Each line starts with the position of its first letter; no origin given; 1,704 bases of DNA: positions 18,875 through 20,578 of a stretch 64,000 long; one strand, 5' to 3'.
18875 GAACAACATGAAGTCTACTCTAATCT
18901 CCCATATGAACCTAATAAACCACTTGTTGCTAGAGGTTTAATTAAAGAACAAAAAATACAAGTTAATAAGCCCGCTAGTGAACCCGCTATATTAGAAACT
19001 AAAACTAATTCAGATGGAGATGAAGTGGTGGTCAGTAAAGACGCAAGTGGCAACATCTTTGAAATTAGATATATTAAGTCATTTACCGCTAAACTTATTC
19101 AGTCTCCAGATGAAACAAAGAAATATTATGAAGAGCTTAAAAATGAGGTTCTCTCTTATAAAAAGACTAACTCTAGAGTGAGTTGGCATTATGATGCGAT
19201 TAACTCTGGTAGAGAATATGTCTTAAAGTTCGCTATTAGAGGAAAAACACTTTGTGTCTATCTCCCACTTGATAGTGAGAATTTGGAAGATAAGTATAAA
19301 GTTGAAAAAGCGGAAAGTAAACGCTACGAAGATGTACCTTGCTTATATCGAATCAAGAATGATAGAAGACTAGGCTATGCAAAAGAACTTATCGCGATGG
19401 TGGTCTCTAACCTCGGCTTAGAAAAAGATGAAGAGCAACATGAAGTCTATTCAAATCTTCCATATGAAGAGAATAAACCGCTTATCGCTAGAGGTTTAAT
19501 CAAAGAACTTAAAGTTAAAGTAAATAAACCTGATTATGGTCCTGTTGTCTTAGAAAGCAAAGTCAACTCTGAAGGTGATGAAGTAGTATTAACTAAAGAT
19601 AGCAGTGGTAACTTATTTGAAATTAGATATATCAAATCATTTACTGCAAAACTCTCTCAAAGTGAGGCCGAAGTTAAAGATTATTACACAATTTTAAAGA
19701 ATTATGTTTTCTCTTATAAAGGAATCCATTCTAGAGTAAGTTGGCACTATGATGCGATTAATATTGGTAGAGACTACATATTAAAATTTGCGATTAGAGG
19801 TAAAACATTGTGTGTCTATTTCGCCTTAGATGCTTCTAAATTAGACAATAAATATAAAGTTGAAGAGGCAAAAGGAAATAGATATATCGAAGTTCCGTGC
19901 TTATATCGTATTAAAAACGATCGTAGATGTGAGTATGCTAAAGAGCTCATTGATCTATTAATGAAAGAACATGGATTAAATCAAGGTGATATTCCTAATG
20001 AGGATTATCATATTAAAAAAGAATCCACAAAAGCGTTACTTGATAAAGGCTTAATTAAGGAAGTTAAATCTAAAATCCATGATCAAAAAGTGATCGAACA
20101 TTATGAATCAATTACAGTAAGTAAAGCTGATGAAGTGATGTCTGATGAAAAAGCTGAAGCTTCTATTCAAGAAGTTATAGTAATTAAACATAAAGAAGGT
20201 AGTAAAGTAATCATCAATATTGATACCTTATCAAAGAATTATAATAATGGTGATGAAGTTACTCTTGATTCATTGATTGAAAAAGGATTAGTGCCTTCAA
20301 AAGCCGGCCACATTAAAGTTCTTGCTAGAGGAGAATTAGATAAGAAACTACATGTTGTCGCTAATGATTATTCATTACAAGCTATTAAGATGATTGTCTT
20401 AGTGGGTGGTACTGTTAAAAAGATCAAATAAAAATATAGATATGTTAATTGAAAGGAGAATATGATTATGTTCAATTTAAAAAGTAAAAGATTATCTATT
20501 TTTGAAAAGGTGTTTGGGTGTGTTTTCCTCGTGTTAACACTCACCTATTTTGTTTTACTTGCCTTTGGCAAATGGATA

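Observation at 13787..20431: Giant bitopic protein joining an adhesin-like beta-helix ectodomain to a large repeat-containing cytoplasmic domain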

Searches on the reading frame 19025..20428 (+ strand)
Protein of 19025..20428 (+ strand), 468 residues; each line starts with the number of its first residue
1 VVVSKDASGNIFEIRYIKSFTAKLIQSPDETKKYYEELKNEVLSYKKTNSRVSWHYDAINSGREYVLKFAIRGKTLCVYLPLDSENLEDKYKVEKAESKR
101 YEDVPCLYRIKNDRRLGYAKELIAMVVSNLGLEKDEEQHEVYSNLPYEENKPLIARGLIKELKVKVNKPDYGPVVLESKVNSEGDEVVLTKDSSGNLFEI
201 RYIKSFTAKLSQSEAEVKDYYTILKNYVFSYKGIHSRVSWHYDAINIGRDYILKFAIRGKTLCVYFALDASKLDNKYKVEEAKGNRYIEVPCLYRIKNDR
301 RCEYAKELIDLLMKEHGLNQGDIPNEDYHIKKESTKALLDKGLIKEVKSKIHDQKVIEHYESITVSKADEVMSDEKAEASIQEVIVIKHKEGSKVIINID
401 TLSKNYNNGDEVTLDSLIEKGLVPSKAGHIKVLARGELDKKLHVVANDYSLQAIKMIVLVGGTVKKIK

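Call 66: search_dna_similar(query=window:19025-20428:+, collection=plasmids, mode=protein, max_rows=15)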
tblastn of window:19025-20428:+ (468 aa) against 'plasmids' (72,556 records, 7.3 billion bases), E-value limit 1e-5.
No match.

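Call 67: search_dna_similar(query=window:19025-20428:+, collection=phages, mode=protein, max_rows=15)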
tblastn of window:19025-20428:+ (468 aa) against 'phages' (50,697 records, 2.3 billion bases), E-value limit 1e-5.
No match.
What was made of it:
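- Tried and rejected: tblastn of the tail against plasmid and phage collections found no match (calls 66, 67), so a mobile-element origin is rejected.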

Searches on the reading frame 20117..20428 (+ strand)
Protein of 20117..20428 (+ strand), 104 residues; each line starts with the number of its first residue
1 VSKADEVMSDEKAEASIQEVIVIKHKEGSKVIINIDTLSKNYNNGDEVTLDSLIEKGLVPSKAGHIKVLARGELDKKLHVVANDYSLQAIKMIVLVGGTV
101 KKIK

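Call 38: search_solved_structures(query=window:20117-20428:+, max_evalue=0.01, show_alignments=2)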
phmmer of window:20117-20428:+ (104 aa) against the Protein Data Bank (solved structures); distinct sequences matched with E-value up to 0.01: 25.
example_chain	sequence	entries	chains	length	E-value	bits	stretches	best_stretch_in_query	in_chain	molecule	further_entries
7nhn_O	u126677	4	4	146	3.9e-09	40.1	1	31-100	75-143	50S ribosomal protein L15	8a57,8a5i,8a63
8uu4_N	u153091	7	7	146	5.3e-09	39.6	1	31-100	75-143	Large ribosomal subunit protein uL15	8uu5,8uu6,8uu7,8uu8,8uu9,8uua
4wce_I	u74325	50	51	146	7.2e-09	39.2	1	30-99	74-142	50S ribosomal protein L15 | Large ribosomal subunit protein uL15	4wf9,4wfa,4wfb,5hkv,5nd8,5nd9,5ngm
5t7v_LO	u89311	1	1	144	8.1e-09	39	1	30-98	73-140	50S ribosomal protein L15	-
5tcu_LO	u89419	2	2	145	8.2e-09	39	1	30-98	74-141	50S ribosomal protein L15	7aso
6o8w_M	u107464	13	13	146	1e-08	38.7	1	31-101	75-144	50S ribosomal protein L15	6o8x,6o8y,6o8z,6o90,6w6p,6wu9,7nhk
3j3v_L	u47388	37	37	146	2.6e-08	37.4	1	31-101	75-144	50S ribosomal protein L15 | 50S ribosomal protein uL15 | Large ribosomal subunit protein uL15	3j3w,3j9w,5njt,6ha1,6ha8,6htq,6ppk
5hl7_I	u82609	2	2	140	3.9e-08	36.9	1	30-93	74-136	50S ribosomal protein L15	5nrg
6ppf_L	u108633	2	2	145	3.9e-08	36.9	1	31-100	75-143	50S ribosomal protein L15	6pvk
5li0_O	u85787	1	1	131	3.1e-07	34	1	30-86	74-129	50S ribosomal protein L15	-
6dzi_M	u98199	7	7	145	2.5e-06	31.1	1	31-100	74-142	50S ribosomal protein L15 | Large ribosomal subunit protein uL15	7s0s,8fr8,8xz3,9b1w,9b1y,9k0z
5o60_M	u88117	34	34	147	2.6e-06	31.1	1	31-100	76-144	50S ribosomal protein L15 | Large ribosomal subunit protein uL15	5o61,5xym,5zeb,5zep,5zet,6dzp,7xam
8fmw_AN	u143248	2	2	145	2.7e-06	31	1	31-101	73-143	50S ribosomal protein L15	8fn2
9qt5_L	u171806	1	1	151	8.6e-06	29.4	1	31-102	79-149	Large ribosomal subunit protein uL15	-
28jw_L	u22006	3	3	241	3.9e-05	27.3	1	31-100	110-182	uL15c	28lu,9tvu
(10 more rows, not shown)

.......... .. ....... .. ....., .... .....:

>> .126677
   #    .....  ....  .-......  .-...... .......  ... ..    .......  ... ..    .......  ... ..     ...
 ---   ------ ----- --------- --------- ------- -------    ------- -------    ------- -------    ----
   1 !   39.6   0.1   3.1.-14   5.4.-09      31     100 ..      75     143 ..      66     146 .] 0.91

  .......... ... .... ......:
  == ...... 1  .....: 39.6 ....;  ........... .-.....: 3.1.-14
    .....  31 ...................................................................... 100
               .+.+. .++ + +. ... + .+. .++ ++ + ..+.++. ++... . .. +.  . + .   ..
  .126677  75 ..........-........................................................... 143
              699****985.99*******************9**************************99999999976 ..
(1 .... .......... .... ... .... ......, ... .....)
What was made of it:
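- On Ribosomal protein uL15 (RplO): PDB uL15 chains E 4e-9 (call 38).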
